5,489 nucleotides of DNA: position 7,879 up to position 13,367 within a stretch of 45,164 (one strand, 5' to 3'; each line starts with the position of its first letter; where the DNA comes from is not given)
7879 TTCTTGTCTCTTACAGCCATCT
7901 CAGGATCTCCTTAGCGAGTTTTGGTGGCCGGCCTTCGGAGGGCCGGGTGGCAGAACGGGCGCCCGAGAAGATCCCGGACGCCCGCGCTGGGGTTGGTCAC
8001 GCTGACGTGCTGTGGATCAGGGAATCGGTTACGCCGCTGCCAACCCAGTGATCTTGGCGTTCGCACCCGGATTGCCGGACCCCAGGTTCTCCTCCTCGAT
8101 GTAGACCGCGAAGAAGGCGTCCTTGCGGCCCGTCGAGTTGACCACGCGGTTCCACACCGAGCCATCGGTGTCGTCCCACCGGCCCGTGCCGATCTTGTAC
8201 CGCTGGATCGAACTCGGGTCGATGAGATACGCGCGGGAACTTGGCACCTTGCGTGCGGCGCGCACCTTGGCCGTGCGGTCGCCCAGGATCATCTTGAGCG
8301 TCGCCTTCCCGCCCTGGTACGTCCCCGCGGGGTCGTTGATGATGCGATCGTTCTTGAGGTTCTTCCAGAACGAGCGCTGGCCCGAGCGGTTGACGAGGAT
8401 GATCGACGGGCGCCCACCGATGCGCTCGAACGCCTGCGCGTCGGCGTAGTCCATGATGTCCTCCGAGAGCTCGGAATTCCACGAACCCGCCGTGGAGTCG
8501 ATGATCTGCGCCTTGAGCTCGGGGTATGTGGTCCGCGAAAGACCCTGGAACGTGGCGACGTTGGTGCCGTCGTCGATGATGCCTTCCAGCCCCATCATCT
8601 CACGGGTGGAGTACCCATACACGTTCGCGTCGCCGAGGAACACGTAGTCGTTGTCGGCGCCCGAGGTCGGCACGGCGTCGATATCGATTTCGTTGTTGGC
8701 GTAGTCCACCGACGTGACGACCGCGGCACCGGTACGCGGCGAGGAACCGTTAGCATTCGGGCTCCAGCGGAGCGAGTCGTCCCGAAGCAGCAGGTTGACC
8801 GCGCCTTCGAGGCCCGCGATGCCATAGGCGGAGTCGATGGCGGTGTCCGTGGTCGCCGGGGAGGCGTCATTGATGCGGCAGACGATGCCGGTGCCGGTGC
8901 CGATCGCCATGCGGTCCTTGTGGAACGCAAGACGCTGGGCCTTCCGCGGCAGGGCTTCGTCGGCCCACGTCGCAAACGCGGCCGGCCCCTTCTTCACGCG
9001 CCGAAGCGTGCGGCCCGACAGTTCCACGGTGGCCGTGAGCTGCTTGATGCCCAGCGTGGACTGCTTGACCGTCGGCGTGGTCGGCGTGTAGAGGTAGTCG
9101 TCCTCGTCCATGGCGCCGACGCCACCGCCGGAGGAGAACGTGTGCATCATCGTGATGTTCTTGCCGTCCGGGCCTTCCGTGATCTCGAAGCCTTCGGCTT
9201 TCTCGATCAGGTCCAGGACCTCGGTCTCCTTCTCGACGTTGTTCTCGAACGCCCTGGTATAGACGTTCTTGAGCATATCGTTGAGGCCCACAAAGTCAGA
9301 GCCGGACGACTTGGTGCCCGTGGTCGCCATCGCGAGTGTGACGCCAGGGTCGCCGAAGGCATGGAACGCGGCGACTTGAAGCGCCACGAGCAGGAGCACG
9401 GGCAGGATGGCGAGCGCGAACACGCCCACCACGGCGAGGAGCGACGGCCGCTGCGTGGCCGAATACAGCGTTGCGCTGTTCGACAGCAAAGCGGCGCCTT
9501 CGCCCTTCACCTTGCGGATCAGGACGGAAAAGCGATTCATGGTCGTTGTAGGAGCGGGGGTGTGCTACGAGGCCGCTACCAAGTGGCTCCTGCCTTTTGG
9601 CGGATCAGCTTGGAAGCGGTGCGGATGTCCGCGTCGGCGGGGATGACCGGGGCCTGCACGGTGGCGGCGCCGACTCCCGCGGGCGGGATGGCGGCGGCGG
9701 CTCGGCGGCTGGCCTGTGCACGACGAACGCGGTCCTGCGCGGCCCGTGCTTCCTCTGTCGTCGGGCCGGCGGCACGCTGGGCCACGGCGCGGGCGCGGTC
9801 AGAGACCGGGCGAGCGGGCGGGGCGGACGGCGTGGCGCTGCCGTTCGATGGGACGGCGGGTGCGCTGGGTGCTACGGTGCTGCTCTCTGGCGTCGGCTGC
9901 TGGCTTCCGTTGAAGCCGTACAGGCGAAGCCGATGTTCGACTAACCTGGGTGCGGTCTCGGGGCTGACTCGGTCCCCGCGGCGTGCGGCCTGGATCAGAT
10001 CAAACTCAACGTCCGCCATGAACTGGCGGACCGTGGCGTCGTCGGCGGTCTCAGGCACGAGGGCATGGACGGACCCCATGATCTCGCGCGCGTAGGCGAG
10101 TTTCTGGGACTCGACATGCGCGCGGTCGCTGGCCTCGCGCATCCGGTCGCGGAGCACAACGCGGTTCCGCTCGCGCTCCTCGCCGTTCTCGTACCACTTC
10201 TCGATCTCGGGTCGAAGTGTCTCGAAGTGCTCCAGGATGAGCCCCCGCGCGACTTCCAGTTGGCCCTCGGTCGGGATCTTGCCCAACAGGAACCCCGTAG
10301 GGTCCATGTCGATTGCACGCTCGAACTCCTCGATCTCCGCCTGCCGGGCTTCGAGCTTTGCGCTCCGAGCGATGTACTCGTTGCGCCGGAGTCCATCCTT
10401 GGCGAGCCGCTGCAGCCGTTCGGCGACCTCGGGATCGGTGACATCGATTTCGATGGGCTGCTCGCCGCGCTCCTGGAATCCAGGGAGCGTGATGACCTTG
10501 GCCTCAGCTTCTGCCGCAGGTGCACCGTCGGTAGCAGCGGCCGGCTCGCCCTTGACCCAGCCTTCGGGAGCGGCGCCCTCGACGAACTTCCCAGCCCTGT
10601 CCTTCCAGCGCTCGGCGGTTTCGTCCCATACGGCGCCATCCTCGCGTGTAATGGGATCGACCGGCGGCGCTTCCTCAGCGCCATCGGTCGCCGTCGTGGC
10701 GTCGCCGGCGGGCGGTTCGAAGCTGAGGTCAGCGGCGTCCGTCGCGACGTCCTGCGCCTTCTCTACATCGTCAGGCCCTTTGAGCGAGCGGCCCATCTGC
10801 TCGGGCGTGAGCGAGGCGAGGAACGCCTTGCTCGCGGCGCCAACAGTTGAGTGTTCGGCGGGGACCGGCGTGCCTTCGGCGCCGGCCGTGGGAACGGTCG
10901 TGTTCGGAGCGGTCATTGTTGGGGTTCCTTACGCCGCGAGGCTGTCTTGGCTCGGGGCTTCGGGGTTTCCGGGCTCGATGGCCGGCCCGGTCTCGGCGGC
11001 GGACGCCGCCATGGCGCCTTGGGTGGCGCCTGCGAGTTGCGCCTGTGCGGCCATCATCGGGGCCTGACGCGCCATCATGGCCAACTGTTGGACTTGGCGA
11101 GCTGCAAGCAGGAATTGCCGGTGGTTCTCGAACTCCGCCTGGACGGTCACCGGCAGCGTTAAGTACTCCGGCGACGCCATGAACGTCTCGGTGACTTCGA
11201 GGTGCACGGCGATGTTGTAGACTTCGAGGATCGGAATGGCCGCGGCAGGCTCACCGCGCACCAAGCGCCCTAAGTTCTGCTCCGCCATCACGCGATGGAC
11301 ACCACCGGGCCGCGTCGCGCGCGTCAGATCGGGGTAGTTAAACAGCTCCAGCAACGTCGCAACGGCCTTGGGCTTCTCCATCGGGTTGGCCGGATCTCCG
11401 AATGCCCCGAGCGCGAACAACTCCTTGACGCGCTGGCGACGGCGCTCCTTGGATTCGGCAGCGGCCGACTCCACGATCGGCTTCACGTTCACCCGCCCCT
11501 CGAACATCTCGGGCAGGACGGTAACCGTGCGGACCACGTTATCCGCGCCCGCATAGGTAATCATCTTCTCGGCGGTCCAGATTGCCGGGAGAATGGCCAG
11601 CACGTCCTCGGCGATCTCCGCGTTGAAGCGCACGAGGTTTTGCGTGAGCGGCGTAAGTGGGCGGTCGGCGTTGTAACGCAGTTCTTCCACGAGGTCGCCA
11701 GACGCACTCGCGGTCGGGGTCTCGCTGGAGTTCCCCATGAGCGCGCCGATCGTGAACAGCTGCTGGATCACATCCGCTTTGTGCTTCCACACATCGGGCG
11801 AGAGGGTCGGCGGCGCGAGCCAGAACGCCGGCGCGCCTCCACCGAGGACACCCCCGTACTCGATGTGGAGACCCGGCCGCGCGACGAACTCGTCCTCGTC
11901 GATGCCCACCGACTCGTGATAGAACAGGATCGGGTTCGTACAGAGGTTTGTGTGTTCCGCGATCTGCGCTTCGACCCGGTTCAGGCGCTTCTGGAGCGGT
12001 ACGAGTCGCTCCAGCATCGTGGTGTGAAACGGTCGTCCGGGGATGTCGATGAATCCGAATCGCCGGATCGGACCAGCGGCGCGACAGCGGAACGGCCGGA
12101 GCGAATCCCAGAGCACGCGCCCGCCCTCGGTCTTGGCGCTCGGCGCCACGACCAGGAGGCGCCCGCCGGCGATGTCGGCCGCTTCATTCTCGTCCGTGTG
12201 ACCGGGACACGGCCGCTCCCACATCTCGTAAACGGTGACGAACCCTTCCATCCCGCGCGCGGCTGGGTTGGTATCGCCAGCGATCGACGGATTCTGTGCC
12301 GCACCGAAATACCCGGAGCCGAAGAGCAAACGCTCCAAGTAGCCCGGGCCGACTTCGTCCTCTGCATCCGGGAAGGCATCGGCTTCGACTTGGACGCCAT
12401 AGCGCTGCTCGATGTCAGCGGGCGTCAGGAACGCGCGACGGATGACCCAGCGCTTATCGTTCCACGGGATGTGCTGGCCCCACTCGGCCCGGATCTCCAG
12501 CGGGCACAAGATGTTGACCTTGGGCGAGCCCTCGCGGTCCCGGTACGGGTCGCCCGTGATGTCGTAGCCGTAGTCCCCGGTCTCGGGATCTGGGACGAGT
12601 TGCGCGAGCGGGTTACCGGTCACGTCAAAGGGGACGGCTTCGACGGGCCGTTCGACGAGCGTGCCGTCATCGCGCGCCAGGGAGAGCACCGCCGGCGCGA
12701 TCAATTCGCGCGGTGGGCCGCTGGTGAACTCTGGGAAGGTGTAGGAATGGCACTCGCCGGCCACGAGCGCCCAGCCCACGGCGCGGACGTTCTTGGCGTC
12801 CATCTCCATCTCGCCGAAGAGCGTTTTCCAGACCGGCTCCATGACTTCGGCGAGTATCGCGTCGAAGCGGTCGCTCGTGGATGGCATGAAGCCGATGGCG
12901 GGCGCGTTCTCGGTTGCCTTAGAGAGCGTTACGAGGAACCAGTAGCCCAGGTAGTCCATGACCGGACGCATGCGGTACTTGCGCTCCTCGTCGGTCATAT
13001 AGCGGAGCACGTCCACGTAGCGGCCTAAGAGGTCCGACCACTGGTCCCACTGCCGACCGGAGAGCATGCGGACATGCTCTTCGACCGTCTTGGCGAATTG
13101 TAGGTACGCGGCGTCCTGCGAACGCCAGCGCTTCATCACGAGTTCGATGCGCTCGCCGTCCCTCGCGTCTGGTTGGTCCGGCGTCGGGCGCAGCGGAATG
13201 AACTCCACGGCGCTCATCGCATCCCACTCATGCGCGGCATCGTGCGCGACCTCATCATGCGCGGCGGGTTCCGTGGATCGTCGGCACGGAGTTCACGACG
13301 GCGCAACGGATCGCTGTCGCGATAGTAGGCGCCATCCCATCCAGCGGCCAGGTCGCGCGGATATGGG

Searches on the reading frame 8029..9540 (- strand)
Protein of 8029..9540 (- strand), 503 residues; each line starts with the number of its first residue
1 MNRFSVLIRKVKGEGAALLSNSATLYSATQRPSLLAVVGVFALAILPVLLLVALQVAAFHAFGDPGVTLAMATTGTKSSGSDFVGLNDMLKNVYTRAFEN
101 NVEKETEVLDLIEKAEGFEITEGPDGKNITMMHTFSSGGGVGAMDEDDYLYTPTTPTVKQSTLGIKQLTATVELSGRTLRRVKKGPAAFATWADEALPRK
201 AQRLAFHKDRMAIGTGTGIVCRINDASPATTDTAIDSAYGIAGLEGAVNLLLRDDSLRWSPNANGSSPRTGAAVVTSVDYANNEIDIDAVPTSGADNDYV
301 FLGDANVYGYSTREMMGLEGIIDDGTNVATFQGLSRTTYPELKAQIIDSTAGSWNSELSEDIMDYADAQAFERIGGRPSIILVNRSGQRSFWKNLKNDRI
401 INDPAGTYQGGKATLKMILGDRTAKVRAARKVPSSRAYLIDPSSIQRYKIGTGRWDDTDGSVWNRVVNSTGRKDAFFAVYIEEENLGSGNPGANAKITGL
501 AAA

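Call 9: search_protein_families(library=phrogs, proteins=[window:8029-9540:-], max_evalue=0.001)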
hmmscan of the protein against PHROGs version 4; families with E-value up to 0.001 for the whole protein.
window:8029-9540:- (503 aa): 2 families
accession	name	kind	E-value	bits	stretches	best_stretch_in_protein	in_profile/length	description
phrog_14242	-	head and packaging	1.4e-28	100.8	1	83-490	5-378/396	major head protein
phrog_9953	-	head and packaging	7.7e-09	36.3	1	306-401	134-235/329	major head protein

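Call 19: search_dna_similar(query=window:8029-9540:-, collection=phages, mode=protein, max_rows=25, max_evalue=0.001)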
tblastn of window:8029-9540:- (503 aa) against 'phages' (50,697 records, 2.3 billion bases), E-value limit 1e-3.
Records with a match: 12; places in all: 12; records where one place covers at least 80% of the query: 12.
Best place of each record, by identity: <60% 12.
By first word of the organism name: Arthrobacter 8; Microbacterium 2; Caudoviricetes 1; Cellulosimicrobium 1.
By host as written in the record: Arthrobacter sp. ATCC 21022 8; Microbacterium paraoxydans NRRL B-14843 2; - 1; Cellulosimicrobium sp. 1.
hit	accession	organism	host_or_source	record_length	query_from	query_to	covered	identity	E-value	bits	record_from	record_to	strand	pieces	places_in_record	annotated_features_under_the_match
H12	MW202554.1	Caudoviricetes sp.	Manatee Spring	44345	82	502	84%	25.6%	7e-24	111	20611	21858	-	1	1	hypothetical protein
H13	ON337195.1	Arthrobacter phage Casserole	Arthrobacter sp. ATCC 21022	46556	86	501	83%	23.6%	1e-14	83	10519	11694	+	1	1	15: major capsid protein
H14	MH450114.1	Arthrobacter phage Brad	Arthrobacter sp. ATCC 21022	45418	86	501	83%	23.4%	4e-15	85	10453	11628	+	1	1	15: major capsid protein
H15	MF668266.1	Arthrobacter phage Adat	Arthrobacter sp. ATCC 21022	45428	86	501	83%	23.4%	4e-15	85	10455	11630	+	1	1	major capsid protein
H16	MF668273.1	Arthrobacter phage GurgleFerb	Arthrobacter sp. ATCC 21022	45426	86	501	83%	23.4%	4e-15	85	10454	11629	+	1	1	major capsid protein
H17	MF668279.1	Arthrobacter phage Nellie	Arthrobacter sp. ATCC 21022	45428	86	501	83%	23.4%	4e-15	85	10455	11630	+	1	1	major capsid protein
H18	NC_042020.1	Arthrobacter phage Adat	Arthrobacter sp. ATCC 21022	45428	86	501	83%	23.4%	4e-15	85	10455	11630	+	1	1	major head protein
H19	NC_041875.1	Arthrobacter phage Jasmine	Arthrobacter sp. ATCC 21022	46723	86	501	83%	23.4%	7e-15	84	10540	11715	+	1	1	17: major head protein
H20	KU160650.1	Arthrobacter phage Jasmine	Arthrobacter sp. ATCC 21022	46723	86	501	83%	23.4%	7e-15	84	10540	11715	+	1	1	17: major capsid protein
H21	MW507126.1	Microbacterium phage Shocker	Microbacterium paraoxydans NRRL B-14843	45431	80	502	84%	22.9%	5e-14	81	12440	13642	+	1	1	23: major capsid protein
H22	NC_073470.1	Microbacterium phage Shocker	Microbacterium paraoxydans NRRL B-14843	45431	80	502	84%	22.9%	5e-14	81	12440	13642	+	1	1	23: major capsid protein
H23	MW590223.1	Cellulosimicrobium phage DS1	Cellulosimicrobium sp.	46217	86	488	80%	21.9%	1e-6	57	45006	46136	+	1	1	hypothetical protein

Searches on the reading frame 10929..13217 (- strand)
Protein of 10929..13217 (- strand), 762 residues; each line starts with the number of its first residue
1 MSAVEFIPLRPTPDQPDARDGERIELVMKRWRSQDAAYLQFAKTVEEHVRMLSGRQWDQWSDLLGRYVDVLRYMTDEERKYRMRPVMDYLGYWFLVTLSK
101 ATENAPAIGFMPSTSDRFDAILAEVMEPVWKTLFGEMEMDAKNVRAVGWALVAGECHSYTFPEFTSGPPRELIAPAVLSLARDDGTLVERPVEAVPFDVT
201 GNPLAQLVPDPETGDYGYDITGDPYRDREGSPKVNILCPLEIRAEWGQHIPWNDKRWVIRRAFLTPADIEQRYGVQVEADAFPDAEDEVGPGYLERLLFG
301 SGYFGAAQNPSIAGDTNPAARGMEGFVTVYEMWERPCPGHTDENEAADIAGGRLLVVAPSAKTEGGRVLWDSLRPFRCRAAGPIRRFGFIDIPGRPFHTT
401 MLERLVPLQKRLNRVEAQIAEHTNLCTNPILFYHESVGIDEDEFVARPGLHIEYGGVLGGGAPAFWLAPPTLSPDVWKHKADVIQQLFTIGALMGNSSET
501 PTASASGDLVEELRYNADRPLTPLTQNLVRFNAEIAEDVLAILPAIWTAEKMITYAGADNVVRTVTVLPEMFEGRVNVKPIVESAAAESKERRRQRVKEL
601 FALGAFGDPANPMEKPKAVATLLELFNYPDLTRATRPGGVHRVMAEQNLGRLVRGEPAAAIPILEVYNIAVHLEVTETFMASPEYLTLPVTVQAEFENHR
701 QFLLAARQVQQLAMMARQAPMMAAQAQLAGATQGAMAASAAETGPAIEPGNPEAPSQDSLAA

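Call 9: search_protein_families(library=phrogs, proteins=[window:10929-13217:-], max_evalue=0.001)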
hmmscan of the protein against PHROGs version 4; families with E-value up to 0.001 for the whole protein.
window:10929-13217:- (762 aa): 2 families
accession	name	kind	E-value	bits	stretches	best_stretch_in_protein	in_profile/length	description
phrog_156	-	head and packaging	4e-23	82.7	1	239-734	155-663/681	portal protein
phrog_332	-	connector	1.9e-05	24.2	1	383-470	261-348/560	head-tail adaptor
